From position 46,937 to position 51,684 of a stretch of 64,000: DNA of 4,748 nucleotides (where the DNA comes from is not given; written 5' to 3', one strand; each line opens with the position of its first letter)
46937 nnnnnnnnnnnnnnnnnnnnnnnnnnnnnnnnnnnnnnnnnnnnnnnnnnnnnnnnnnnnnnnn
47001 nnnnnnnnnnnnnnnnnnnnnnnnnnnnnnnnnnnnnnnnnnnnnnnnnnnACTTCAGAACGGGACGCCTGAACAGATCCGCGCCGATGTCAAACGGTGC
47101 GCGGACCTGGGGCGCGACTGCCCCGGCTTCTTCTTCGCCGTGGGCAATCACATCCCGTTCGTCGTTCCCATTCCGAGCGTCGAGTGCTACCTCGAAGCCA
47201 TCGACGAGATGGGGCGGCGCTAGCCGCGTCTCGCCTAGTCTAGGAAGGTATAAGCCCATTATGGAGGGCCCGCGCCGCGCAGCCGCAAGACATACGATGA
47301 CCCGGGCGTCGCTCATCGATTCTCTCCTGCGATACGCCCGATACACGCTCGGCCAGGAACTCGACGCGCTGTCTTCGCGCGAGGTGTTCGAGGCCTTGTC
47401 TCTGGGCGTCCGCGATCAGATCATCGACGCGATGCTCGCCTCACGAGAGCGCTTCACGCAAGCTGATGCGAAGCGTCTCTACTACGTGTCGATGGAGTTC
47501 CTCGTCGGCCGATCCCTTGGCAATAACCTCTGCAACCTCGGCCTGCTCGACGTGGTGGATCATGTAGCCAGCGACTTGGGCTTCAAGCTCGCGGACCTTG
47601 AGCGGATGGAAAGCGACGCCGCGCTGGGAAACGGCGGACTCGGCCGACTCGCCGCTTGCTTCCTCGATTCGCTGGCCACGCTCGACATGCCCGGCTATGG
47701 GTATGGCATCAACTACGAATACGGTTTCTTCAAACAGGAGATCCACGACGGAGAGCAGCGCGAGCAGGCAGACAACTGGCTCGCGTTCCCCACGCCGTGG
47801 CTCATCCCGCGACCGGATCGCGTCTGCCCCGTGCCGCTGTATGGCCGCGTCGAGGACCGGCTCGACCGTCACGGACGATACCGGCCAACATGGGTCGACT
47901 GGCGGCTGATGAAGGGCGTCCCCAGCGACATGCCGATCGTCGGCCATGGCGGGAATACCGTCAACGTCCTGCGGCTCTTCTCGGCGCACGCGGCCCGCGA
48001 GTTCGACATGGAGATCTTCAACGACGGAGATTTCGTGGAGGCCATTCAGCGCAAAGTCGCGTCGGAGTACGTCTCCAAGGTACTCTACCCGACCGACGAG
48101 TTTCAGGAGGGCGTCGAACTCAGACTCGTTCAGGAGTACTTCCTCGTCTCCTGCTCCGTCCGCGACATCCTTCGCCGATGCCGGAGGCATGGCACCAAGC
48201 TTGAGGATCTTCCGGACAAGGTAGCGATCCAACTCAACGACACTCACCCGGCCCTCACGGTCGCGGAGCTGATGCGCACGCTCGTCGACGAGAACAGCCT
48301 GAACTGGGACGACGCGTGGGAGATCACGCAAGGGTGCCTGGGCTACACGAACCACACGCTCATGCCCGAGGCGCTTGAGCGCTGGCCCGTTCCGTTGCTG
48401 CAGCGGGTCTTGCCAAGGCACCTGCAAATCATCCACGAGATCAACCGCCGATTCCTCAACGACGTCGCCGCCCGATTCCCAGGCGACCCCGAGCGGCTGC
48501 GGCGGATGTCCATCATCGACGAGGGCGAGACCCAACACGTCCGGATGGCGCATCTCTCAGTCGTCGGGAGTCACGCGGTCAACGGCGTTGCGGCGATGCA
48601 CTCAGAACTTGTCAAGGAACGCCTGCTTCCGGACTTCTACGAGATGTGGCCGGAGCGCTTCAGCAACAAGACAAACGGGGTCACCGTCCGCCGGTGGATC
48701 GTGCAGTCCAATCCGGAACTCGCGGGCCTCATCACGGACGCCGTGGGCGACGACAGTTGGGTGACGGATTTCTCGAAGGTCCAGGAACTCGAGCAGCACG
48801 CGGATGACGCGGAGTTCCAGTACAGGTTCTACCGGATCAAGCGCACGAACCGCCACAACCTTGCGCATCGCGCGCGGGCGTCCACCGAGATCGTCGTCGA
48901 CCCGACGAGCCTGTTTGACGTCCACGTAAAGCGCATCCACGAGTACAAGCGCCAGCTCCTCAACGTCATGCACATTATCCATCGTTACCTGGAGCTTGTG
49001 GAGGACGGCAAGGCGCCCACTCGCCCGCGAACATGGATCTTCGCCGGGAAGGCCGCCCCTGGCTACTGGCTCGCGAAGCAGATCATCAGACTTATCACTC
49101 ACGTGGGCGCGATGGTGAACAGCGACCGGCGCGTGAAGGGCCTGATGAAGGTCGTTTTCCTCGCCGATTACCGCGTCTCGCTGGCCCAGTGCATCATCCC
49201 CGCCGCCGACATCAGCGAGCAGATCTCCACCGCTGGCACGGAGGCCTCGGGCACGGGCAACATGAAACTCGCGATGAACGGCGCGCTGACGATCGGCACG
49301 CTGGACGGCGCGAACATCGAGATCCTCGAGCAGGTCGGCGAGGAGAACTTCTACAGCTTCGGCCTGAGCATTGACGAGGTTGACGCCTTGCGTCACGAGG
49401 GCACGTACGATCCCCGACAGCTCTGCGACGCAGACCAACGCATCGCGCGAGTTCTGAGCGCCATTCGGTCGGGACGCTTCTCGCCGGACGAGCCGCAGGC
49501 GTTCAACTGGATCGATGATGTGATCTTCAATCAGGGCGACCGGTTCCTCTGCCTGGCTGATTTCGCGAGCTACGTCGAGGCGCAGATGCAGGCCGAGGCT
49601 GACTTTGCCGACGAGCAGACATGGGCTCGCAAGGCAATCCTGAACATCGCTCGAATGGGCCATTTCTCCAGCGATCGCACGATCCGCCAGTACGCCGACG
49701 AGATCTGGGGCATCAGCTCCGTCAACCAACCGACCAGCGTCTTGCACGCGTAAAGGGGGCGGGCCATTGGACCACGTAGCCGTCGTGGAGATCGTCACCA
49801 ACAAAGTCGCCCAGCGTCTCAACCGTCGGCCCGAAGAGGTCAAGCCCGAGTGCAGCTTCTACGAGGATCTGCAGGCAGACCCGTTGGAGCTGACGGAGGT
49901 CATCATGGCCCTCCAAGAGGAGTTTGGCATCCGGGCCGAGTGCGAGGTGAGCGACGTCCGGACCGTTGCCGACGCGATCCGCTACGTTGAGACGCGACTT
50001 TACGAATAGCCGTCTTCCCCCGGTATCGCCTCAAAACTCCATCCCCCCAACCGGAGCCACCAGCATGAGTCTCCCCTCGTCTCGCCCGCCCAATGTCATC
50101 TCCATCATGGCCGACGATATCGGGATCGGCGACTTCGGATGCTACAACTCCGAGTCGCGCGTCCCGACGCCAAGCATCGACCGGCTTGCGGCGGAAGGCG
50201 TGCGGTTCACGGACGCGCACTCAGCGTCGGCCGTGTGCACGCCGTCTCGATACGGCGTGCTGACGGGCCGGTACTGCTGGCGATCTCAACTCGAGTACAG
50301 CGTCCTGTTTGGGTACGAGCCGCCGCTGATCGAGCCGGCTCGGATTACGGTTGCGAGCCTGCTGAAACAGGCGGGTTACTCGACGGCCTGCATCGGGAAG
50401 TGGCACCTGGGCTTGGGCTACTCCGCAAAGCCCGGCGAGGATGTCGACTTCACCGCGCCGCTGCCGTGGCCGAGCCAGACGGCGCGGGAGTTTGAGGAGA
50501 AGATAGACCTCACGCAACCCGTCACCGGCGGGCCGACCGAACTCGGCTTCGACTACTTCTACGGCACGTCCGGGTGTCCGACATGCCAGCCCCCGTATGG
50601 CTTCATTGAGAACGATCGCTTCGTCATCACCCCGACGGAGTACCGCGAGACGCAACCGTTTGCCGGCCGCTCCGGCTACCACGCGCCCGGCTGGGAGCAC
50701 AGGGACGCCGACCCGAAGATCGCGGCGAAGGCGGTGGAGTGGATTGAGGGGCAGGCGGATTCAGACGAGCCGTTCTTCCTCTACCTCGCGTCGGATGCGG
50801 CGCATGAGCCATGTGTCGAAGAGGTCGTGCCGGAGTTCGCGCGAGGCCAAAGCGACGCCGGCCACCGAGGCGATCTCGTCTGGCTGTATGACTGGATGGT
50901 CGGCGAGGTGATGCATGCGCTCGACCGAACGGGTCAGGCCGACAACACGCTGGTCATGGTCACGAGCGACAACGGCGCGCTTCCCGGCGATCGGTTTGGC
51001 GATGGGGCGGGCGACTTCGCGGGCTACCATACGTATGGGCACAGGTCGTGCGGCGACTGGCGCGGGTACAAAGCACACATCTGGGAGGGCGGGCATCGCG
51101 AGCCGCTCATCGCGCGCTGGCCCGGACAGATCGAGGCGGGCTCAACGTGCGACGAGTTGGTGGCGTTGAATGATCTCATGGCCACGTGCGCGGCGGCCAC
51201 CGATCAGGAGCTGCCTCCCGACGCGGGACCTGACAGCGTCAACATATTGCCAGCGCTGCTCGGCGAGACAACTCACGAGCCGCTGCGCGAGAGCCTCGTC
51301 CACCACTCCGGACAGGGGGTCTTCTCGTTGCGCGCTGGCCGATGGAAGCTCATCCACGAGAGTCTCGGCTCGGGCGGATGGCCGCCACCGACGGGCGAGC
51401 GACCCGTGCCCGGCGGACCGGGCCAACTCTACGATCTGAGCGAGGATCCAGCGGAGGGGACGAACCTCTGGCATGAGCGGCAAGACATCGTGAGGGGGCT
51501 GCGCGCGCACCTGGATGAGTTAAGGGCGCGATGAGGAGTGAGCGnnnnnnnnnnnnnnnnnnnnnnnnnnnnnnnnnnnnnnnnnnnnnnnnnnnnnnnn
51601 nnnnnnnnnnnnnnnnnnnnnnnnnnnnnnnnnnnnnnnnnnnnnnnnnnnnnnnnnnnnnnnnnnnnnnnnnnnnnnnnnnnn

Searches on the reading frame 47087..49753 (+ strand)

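Call 15: search_protein_families(library=pfam, proteins=[window:47087-49753:+], max_evalue=0.001)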
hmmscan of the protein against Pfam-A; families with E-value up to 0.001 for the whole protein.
window:47087-49753:+ (888 aa): 1 family
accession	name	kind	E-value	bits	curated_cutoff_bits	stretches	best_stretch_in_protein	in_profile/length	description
PF00343.26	Phosphorylase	-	0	1052.7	27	1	162-876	2-713/713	Carbohydrate phosphorylase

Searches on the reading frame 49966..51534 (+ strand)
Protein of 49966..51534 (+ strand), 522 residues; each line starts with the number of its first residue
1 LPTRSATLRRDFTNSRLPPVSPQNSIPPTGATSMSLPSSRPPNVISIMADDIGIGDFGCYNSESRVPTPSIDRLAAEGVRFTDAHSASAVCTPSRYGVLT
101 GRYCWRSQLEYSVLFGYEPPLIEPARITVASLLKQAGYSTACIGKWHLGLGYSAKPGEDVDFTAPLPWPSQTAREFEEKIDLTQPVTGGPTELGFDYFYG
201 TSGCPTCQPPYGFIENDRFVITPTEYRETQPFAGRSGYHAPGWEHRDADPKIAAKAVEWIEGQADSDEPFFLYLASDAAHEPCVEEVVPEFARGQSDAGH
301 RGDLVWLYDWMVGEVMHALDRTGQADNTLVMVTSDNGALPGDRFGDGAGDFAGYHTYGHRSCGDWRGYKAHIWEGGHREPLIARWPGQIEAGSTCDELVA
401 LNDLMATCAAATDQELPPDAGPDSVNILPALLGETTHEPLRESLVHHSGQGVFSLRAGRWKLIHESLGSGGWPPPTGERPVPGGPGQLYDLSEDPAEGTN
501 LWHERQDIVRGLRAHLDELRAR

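Call 15: search_protein_families(library=pfam, proteins=[window:49966-51534:+], max_evalue=0.001)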
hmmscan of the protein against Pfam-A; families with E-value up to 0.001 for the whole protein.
window:49966-51534:+ (522 aa): 3 families
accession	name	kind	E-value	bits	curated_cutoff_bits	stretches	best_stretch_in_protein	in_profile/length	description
PF00884.28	Sulfatase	-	3.3e-48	165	25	1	42-412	1-299/301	Sulfatase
PF16347.10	SGSH_C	-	3e-07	31.1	29.3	0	369-464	8-108/154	N-sulphoglucosamine sulphohydrolase, C-terminal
PF01663.27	Phosphodiest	-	0.00047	20.3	23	0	308-342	191-225/342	Type I phosphodiesterase / nucleotide pyrophosphatase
